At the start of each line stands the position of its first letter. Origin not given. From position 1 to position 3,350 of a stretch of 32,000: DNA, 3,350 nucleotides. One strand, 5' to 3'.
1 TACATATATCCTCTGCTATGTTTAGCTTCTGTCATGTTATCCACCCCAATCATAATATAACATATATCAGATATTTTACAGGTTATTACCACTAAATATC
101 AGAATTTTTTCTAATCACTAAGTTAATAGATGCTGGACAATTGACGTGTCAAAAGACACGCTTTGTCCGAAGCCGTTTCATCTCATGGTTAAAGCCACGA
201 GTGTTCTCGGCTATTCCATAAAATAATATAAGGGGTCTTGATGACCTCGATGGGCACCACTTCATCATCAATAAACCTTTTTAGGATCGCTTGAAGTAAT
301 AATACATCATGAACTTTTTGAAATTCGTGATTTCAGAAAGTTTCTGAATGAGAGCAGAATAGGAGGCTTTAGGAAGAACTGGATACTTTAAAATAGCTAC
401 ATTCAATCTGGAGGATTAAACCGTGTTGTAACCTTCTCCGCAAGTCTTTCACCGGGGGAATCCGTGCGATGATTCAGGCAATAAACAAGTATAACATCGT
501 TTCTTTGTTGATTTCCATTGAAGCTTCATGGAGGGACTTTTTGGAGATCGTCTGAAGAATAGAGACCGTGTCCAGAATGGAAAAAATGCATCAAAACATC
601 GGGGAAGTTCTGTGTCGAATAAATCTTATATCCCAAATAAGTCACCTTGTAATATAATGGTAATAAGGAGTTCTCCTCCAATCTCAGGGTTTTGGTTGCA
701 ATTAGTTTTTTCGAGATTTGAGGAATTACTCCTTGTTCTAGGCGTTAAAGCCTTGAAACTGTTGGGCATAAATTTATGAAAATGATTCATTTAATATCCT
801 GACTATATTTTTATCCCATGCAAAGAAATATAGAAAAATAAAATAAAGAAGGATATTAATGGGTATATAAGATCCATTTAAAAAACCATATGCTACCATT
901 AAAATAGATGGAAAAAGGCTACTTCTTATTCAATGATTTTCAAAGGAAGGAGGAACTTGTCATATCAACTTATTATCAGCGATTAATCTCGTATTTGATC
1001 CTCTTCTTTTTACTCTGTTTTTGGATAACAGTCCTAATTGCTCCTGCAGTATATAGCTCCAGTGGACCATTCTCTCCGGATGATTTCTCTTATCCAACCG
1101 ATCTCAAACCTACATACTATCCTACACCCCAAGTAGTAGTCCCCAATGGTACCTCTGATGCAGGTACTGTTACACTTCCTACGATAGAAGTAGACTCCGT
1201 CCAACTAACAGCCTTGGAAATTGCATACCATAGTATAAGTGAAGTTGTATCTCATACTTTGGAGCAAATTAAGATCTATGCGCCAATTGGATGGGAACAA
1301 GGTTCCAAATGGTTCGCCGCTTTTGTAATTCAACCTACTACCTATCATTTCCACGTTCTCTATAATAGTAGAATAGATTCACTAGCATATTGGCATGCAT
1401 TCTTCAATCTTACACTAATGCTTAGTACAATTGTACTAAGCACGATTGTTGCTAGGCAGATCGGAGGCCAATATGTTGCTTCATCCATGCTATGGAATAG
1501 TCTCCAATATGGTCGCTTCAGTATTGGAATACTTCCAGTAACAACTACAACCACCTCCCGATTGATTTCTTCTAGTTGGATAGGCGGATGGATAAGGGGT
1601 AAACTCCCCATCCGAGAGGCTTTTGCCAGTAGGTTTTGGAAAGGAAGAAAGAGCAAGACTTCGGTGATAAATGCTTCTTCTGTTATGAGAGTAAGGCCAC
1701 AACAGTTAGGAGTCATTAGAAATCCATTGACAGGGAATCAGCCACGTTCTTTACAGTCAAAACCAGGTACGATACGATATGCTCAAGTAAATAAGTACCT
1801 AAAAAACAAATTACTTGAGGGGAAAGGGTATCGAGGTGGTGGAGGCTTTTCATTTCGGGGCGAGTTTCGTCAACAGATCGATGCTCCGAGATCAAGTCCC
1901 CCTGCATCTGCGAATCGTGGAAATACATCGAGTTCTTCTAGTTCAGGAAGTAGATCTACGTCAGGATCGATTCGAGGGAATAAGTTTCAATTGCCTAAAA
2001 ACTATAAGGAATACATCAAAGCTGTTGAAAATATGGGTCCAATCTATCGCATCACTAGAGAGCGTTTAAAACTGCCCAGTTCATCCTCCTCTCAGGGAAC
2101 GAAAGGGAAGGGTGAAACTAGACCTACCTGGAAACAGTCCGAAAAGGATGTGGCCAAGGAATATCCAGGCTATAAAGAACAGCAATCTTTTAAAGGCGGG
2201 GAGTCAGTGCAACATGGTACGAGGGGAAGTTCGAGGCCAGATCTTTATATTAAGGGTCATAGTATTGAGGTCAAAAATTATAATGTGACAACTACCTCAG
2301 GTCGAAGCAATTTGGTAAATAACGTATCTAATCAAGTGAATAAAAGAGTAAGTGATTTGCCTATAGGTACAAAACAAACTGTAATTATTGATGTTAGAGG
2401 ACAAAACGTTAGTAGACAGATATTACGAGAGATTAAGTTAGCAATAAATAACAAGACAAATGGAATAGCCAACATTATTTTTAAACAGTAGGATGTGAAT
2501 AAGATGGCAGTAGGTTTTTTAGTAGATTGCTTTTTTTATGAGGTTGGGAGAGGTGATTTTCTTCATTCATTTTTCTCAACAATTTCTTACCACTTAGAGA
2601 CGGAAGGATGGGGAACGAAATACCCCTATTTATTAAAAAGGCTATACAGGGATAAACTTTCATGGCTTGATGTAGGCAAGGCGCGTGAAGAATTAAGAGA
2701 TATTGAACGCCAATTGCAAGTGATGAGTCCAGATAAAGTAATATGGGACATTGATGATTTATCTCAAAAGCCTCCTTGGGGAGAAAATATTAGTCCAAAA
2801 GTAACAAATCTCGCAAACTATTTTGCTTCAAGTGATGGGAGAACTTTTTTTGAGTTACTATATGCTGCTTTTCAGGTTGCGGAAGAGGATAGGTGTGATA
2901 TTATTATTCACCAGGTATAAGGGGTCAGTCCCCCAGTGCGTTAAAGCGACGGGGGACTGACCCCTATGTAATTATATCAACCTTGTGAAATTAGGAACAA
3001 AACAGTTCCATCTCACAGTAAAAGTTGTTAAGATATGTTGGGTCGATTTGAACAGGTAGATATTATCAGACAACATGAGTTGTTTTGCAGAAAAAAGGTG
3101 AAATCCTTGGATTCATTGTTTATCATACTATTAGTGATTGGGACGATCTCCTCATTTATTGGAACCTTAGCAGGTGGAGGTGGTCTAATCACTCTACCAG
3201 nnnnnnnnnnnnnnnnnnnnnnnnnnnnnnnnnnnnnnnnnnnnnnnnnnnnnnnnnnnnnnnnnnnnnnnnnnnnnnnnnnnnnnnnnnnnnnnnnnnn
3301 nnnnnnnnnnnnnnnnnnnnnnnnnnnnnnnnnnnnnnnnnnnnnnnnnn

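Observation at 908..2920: Orphan nuclease-toxin/immunity pair whose toxin has a membrane-anchored N-terminal region of no recognisable delivery type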

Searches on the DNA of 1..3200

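Call 57: search_rna_families(source=window, start=1, end=3200, threshold=evalue, max_evalue=1)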
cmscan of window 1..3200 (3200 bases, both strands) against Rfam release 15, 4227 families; matches with E-value up to 1: 1.
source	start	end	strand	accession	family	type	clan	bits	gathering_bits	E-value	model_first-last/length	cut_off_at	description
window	2746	2796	+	RF00330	snoZ43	Gene; snRNA; snoRNA; CD-box;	-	21.4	43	0.47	1-100/100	no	Small nucleolar RNA Z43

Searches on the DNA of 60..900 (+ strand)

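Call 55: search_dna_similar(query=window:60-900:+, collection=plasmids, mode=distant, max_rows=10)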
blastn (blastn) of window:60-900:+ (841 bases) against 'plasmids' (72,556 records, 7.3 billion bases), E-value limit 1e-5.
Records with a match: 39; places in all: 41; records where one place covers at least 80% of the query: 0.
Best place of each record, by identity: 80-90% 39.
By first word of the organism name: Enterococcus 38; Brevibacillus 1.
By predicted mobility (MOB-suite, as given by PLSDB): conjugative 33; non-mobilizable 5; mobilizable 1.
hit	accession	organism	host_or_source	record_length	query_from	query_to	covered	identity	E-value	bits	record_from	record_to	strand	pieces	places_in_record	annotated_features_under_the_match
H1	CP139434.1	Brevibacillus halotolerans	cell culture,freshwater soil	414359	76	167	11%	89.1%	1e-24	122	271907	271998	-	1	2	none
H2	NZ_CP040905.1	Enterococcus faecium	retail chicken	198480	108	164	7%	84.5%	3e-6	62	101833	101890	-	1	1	none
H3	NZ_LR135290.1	Enterococcus faecium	-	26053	110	166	7%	84.2%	8e-7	64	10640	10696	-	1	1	none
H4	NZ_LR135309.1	Enterococcus faecium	-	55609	110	166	7%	84.2%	8e-7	64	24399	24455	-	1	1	none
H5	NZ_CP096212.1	Enterococcus faecium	Homo sapiens,blood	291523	110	166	7%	84.2%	8e-7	64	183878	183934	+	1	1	none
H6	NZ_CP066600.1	Enterococcus faecium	Homo sapiens,cell culture,rectal swab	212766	110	166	7%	84.2%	8e-7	64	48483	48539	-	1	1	none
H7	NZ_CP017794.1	Enterococcus faecium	Homo sapiens,Peritoneal fluid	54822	110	165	7%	85.7%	7e-8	66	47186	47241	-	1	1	none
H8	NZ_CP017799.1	Enterococcus faecium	Homo sapiens,Peritoneal fluid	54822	110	165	7%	85.7%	7e-8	66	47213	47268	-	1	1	none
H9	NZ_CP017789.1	Enterococcus faecium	Homo sapiens,wound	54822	110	165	7%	85.7%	7e-8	66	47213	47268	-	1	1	none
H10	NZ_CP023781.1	Enterococcus faecium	Homo sapiens,blood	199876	110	165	7%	85.7%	7e-8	66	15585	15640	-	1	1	none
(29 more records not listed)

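Call 56: get_annotated_region(hit=H1, flank=3000)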
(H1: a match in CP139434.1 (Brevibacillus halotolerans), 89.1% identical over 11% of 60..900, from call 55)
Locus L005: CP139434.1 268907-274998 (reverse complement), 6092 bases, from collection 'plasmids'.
description: Brevibacillus halotolerans strain B-4359 plasmid unnamed1, complete sequence
organism: Brevibacillus halotolerans (NCBI taxid 1507437)
taxonomy: Bacteria; Bacillota; Bacilli; Bacillales; Paenibacillaceae; Brevibacillus; Brevibacillus halotolerans
host: -; source: cell culture,freshwater soil; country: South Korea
typing (MOB-suite, as given by PLSDB): non-mobilizable; mating-pair formation MPF_F
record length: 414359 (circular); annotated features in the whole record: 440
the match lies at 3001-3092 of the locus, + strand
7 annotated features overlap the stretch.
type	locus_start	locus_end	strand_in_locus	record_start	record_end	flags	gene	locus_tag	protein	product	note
CDS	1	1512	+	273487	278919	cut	-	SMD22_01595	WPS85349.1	hypothetical protein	-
CDS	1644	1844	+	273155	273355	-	-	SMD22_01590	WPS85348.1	hypothetical protein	-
CDS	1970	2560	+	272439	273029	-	-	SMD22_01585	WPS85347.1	hypothetical protein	-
CDS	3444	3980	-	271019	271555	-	-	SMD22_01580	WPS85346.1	DUF5698 domain-containing protein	-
CDS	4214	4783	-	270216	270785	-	-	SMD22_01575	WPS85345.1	type II toxin-antitoxin system PemK/MazF family toxin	-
CDS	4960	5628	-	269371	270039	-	-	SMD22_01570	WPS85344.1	hypothetical protein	-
CDS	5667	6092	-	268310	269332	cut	-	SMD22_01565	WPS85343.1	ParM/StbA family protein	-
